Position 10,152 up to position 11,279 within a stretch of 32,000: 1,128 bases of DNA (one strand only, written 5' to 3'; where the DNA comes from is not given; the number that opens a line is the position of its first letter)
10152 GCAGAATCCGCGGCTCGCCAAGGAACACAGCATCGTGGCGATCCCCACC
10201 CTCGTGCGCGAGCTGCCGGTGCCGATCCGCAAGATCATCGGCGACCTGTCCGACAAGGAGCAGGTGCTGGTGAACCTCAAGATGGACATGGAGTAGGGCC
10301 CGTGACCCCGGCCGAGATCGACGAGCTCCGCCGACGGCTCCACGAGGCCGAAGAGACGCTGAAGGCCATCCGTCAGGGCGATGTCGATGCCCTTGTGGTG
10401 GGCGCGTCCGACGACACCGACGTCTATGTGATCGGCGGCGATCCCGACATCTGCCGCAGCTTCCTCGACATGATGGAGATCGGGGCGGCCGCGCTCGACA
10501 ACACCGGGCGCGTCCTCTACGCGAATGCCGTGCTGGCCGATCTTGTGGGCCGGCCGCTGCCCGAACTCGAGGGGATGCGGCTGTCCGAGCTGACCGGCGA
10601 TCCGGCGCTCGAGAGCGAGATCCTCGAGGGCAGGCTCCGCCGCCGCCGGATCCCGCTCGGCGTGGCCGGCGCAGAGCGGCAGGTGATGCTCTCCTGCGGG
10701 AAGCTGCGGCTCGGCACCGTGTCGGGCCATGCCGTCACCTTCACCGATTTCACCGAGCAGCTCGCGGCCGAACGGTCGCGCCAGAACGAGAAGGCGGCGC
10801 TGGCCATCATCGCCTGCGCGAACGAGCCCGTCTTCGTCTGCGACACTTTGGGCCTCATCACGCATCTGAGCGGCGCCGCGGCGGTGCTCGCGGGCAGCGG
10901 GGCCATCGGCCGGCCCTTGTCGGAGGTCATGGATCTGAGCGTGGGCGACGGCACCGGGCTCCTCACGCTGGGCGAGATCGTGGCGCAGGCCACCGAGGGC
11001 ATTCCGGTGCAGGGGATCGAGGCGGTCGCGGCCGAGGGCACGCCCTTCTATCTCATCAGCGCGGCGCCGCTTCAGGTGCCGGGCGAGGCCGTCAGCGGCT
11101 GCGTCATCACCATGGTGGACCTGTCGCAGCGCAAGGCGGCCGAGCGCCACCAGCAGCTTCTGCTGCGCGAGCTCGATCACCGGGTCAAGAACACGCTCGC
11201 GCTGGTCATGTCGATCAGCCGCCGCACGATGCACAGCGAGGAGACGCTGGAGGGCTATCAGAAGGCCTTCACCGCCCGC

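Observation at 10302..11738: HWE-type dual-PAS histidine kinase starting 5 nt after kaiB: candidate clock input/output with no partner regulator in the operon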

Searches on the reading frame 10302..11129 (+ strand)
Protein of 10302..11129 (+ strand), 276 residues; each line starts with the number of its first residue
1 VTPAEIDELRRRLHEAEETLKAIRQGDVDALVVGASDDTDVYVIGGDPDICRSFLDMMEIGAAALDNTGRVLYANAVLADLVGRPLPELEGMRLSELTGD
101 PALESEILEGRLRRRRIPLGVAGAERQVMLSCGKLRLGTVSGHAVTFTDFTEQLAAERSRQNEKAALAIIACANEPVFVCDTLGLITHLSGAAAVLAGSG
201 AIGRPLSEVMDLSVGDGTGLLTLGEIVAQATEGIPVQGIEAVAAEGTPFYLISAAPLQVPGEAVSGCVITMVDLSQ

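Call 43: find_related_loci(query=A2, collection=metagenome_contigs, flank=6000)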
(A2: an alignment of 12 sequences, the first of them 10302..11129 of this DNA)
Query A2 (276 aa) in metagenome_contigs; peptide patterns used: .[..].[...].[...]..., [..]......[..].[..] (x = any residue, [..] = any of these).
600 stretches matched a pattern (row limit reached: there are more); 400 encode a relative of the query (tblastn E <= 1e-3); the best 80 are kept; 80 distinct loci.
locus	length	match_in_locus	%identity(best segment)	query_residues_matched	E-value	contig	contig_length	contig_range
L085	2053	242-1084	46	6-276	2e-67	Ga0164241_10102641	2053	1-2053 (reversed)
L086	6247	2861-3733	45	1-276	4e-65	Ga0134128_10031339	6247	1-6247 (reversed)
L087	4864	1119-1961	45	4-276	5e-63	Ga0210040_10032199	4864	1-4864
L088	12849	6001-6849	42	1-276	5e-62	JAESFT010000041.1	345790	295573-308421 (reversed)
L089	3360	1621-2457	44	6-276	5e-62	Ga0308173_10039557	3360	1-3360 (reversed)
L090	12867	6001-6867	42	2-276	2e-61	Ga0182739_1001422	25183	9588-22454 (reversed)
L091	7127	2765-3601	44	6-276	4e-61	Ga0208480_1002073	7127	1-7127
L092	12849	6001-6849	45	2-276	4e-61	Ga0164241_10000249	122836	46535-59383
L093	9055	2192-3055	43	1-276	4e-61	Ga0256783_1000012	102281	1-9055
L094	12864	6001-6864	43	1-276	4e-61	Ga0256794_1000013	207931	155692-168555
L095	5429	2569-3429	41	2-276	1e-60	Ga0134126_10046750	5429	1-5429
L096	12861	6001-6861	41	2-276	1e-60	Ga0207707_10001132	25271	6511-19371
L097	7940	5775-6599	43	8-274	4e-60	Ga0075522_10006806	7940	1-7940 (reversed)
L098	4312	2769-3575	44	8-275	3e-57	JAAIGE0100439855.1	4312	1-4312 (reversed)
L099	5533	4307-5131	45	8-276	1e-55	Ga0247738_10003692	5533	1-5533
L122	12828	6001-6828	38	8-276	7e-44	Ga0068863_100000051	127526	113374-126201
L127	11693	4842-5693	33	5-275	9e-30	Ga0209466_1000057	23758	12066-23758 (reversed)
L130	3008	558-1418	30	4-275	6e-29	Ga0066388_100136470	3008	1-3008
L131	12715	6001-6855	32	4-276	6e-28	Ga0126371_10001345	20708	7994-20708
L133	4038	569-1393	33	8-276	2e-27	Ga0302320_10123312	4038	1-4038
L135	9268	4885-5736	33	2-275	3e-27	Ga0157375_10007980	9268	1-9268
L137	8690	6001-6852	33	2-275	1e-26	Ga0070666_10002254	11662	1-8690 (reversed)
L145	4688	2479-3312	31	3-276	2e-21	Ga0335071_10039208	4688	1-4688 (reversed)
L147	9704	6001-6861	27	5-276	5e-23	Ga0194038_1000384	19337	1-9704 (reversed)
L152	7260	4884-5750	32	5-275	5e-20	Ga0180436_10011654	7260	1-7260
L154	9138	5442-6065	35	5-210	9e-20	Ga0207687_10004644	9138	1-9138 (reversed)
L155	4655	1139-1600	36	6-153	1e-19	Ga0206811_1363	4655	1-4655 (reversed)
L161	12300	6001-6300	45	5-104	2e-18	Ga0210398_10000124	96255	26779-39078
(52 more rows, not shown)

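Call 49: search_protein_families(library=pfam, proteins=[L127:4821-6344:+, L130:537-2090:+, L133:530-3343:+, L135:4897-6873:+, L145:2461-4611:+, L147:5962-8925:+, L152:4875-6953:+, L154:5454-7109:+, L155:1112-2740:+, L161:5971-7182:+], max_evalue=0.0001)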
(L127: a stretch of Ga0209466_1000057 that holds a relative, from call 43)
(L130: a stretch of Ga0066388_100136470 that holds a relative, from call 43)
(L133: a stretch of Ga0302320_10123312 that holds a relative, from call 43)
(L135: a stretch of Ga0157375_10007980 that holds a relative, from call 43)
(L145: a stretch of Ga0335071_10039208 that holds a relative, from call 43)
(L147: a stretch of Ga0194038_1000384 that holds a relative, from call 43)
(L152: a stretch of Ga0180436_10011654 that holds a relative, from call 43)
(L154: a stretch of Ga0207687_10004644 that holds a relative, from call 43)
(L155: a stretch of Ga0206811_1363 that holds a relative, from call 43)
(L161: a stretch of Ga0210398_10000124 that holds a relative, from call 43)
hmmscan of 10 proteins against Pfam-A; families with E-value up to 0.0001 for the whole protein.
L127:4821-6344:+ (508 aa): 7 families
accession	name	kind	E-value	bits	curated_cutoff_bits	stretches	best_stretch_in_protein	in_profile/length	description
PF07536.20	HWE_HK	-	2.9e-26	92.5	22.8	1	306-388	1-82/83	HWE histidine kinase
PF13426.13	PAS_9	-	4.2e-20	72.4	27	2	63-161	2-103/103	PAS domain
PF08448.16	PAS_4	-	2e-19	70.3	23.1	2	59-163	2-109/110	PAS fold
PF00989.32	PAS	-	6.4e-16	58.8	22.6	2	54-139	3-91/113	PAS fold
PF13188.13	PAS_8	-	3.4e-08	33.5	21.8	0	54-104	3-54/65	PAS domain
PF24820.1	Diguanyl_cycl_sensor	-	6.1e-06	26.6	28.1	1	57-136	1-88/109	Diguanylate cyclase-like sensor domain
PF12860.13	PAS_7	-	7.8e-05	23.2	27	0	58-102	1-46/115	PAS fold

L130:537-2090:+ (518 aa): 8 families
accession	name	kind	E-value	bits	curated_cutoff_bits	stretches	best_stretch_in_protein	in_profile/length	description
PF07536.20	HWE_HK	-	5.9e-26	91.5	22.8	1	309-391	1-82/83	HWE histidine kinase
PF13426.13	PAS_9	-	1.1e-20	74.3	27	2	64-162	2-103/103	PAS domain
PF08448.16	PAS_4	-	1e-17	64.8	23.1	2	180-298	1-110/110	PAS fold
PF00989.32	PAS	-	2.8e-17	63.2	22.6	2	55-118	3-70/113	PAS fold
PF13188.13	PAS_8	-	4e-09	36.5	21.8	0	55-103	3-52/65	PAS domain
PF12860.13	PAS_7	-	1.2e-08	35.5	27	1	59-131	1-72/115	PAS fold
PF24820.1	Diguanyl_cycl_sensor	-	5.4e-07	30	28.1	1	58-128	1-70/109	Diguanylate cyclase-like sensor domain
PF07568.18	HisKA_2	-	8.8e-05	23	22.3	0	309-370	1-65/76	Histidine kinase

L133:530-3343:+ (938 aa): 9 families
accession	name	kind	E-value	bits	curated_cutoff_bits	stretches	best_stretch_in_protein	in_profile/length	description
PF13426.13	PAS_9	-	6.7e-36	123.1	27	3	309-409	3-103/103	PAS domain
PF08448.16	PAS_4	-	2.6e-35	121.4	23.1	3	305-411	3-109/110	PAS fold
PF00989.32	PAS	-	2.3e-30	105.4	22.6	3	302-407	6-113/113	PAS fold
PF02518.31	HATPase_c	-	5.8e-21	75.4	26.4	1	677-800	2-110/111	Histidine kinase-, DNA gyrase B-, and HSP90-like ATPase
PF13188.13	PAS_8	-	6.8e-20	70.7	21.8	2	300-350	4-55/65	PAS domain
PF00072.30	Response_reg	-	1e-19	71.2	30.2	1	822-934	1-111/111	Response regulator receiver domain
PF12860.13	PAS_7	-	2.4e-13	50.7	27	0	307-414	5-114/115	PAS fold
PF08447.18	PAS_3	-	2e-07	31.6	25.6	0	319-388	1-71/89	PAS fold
PF24820.1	Diguanyl_cycl_sensor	-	5.2e-07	30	28.1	0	60-143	1-94/109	Diguanylate cyclase-like sensor domain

L135:4897-6873:+ (659 aa): 8 families
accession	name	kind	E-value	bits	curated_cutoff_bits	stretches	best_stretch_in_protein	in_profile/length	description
PF02518.31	HATPase_c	-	1.6e-27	96.6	26.4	1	407-519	1-110/111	Histidine kinase-, DNA gyrase B-, and HSP90-like ATPase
PF00072.30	Response_reg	-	5.4e-22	78.5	30.2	1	541-652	1-109/111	Response regulator receiver domain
PF08448.16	PAS_4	-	1.6e-16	60.9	23.1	2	171-283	1-109/110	PAS fold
PF13426.13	PAS_9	-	5.1e-16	59.3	27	2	176-281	2-103/103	PAS domain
PF00989.32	PAS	-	8.4e-13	48.8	22.6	1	46-141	3-100/113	PAS fold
PF00512.31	HisKA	-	1.3e-11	44.8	26.9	1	296-361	2-66/66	His Kinase A (phospho-acceptor) domain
PF13188.13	PAS_8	-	5.9e-10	39.1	21.8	1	46-92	3-50/65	PAS domain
PF12860.13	PAS_7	-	2.7e-07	31.2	27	0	50-91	1-43/115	PAS fold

L145:2461-4611:+ (717 aa): 8 families
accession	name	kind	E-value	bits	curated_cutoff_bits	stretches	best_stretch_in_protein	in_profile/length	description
PF07228.17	SpoIIE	-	1e-41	143.4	25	1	530-716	1-191/192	Stage II sporulation protein E (SpoIIE)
PF08448.16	PAS_4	-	2.3e-13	50.8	23.1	1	60-164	1-109/110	PAS fold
PF01590.32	GAF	-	4.6e-12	47.1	22.4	1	322-452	2-132/133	GAF domain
PF13426.13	PAS_9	-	2.4e-11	44.3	27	0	65-161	2-102/103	PAS domain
PF00989.32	PAS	-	5e-11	43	22.6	0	56-158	3-111/113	PAS fold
PF13185.12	GAF_2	-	6.4e-11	43.1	28.6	1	321-453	3-135/136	GAF domain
PF13188.13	PAS_8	-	5.5e-08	32.9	21.8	0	56-87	3-34/65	PAS domain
PF13492.12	GAF_3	-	2.4e-05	25.2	27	1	321-454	1-128/129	GAF domain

L147:5962-8925:+ (988 aa): 9 families
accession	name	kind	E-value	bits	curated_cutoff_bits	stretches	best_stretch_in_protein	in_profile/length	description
PF00072.30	Response_reg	-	1e-39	135.6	30.2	2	849-977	1-110/111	Response regulator receiver domain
PF02518.31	HATPase_c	-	4.3e-31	108.1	26.4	1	560-676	1-109/111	Histidine kinase-, DNA gyrase B-, and HSP90-like ATPase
PF13426.13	PAS_9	-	1.2e-24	87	27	2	324-427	2-103/103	PAS domain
PF00512.31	HisKA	-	1.4e-21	76.7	26.9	1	448-512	1-65/66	His Kinase A (phospho-acceptor) domain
PF00989.32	PAS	-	1.5e-20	73.8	22.6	1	313-425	1-113/113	PAS fold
PF13188.13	PAS_8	-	2.5e-18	65.7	21.8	1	313-355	1-43/65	PAS domain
PF08448.16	PAS_4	-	2.3e-16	60.4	23.1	1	320-430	2-110/110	PAS fold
PF24820.1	Diguanyl_cycl_sensor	-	7.8e-11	42.3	28.1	1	63-164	1-109/109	Diguanylate cyclase-like sensor domain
PF08447.18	PAS_3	-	8.9e-08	32.7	25.6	1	338-419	4-86/89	PAS fold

L152:4875-6953:+ (693 aa): 8 families
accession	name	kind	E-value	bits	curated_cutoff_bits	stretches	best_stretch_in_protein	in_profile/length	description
PF02518.31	HATPase_c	-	1.8e-23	83.6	26.4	1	423-544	2-109/111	Histidine kinase-, DNA gyrase B-, and HSP90-like ATPase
PF08448.16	PAS_4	-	4.7e-20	72.3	23.1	2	176-296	2-110/110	PAS fold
PF00072.30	Response_reg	-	2.1e-18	66.9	30.2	1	567-677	2-110/111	Response regulator receiver domain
PF13426.13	PAS_9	-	1.1e-12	48.5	27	1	60-156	3-102/103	PAS domain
PF00989.32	PAS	-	2e-11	44.3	22.6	0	50-146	3-102/113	PAS fold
PF13188.13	PAS_8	-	2e-11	43.8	21.8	0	172-217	4-49/65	PAS domain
PF00512.31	HisKA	-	1.1e-09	38.6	26.9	1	318-380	3-64/66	His Kinase A (phospho-acceptor) domain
PF24820.1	Diguanyl_cycl_sensor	-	1.3e-07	31.9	28.1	1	53-150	1-105/109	Diguanylate cyclase-like sensor domain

L154:5454-7109:+ (552 aa): 8 families
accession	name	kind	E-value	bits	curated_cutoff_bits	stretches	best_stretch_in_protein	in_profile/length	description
PF08448.16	PAS_4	-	1.2e-27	96.7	23.1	2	48-153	2-110/110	PAS fold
PF00989.32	PAS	-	1.6e-23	83.3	22.6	2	166-270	4-113/113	PAS fold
PF13426.13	PAS_9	-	6.4e-23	81.4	27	2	174-272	2-103/103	PAS domain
PF02518.31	HATPase_c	-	1.1e-21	77.8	26.4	1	413-534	1-107/111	Histidine kinase-, DNA gyrase B-, and HSP90-like ATPase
PF00512.31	HisKA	-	4.9e-14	52.6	26.9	1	307-370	4-64/66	His Kinase A (phospho-acceptor) domain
PF08447.18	PAS_3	-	2.1e-09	38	25.6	0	64-136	2-77/89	PAS fold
PF24820.1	Diguanyl_cycl_sensor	-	6.5e-09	36.2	28.1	0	46-108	1-64/109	Diguanylate cyclase-like sensor domain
PF13188.13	PAS_8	-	4e-08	33.3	21.8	0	166-214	4-52/65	PAS domain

L155:1112-2740:+ (543 aa): 6 families
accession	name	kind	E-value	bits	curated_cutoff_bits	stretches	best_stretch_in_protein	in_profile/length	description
PF02518.31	HATPase_c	-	1.3e-25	90.4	26.4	1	288-399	2-110/111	Histidine kinase-, DNA gyrase B-, and HSP90-like ATPase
PF00072.30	Response_reg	-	4.7e-22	78.7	30.2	1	424-533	1-108/111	Response regulator receiver domain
PF00512.31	HisKA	-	9.6e-16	58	26.9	1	176-239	2-64/66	His Kinase A (phospho-acceptor) domain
PF13426.13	PAS_9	-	2e-10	41.3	27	1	69-162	7-103/103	PAS domain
PF08448.16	PAS_4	-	1.4e-09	38.5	23.1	1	60-164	2-109/110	PAS fold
PF00989.32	PAS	-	2.4e-05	24.8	22.6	0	55-158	3-111/113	PAS fold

L161:5971-7182:+ (404 aa): 6 families
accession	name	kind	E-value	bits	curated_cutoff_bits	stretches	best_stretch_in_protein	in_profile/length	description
PF02518.31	HATPase_c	-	2.2e-28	99.3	26.4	1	291-398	2-110/111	Histidine kinase-, DNA gyrase B-, and HSP90-like ATPase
PF00512.31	HisKA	-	3.4e-14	53.1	26.9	1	178-245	2-66/66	His Kinase A (phospho-acceptor) domain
PF13426.13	PAS_9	-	2.5e-13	50.6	27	1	70-164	6-103/103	PAS domain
PF08448.16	PAS_4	-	6.7e-10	39.6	23.1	1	61-167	1-110/110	PAS fold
PF00989.32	PAS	-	3e-09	37.3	22.6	1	57-158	3-107/113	PAS fold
PF13188.13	PAS_8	-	0.0001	22.5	21.8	0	57-102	3-45/65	PAS domain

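Call 67: search_protein_families(library=pfam, proteins=[L095:4463-4903:+, L130:2418-2813:+, L135:7288-7590:+, L093:3676-4080:-, L122:7494-7898:-, L131:7516-7935:-, L154:7088-7486:-, L137:8236-8682:-], max_evalue=0.001)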
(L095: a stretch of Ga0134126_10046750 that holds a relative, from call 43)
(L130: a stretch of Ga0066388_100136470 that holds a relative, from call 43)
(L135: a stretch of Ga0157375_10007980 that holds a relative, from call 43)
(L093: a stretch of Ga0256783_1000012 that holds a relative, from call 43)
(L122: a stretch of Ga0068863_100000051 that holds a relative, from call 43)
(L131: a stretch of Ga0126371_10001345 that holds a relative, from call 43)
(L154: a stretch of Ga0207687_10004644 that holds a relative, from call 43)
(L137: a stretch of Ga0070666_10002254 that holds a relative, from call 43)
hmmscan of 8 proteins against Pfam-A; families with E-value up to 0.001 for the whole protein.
L095:4463-4903:+ (147 aa): 0 families

L130:2418-2813:+ (132 aa): 0 families

L135:7288-7590:+ (101 aa): 0 families

L093:3676-4080:- (135 aa): 2 families
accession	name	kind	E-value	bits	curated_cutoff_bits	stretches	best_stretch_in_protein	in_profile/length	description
PF01152.27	Bac_globin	-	1.7e-05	25.4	21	1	18-102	10-97/121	Bacterial-like globin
PF11563.14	Protoglobin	-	0.00048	20.6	25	1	18-62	30-69/158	Protoglobin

L122:7494-7898:- (135 aa): 0 families

L131:7516-7935:- (140 aa): 1 family
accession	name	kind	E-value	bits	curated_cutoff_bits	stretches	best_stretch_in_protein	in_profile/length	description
PF00072.30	Response_reg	-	3.2e-08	34.2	30.2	1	24-129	1-109/111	Response regulator receiver domain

L154:7088-7486:- (133 aa): 0 families

L137:8236-8682:- (149 aa): 0 families
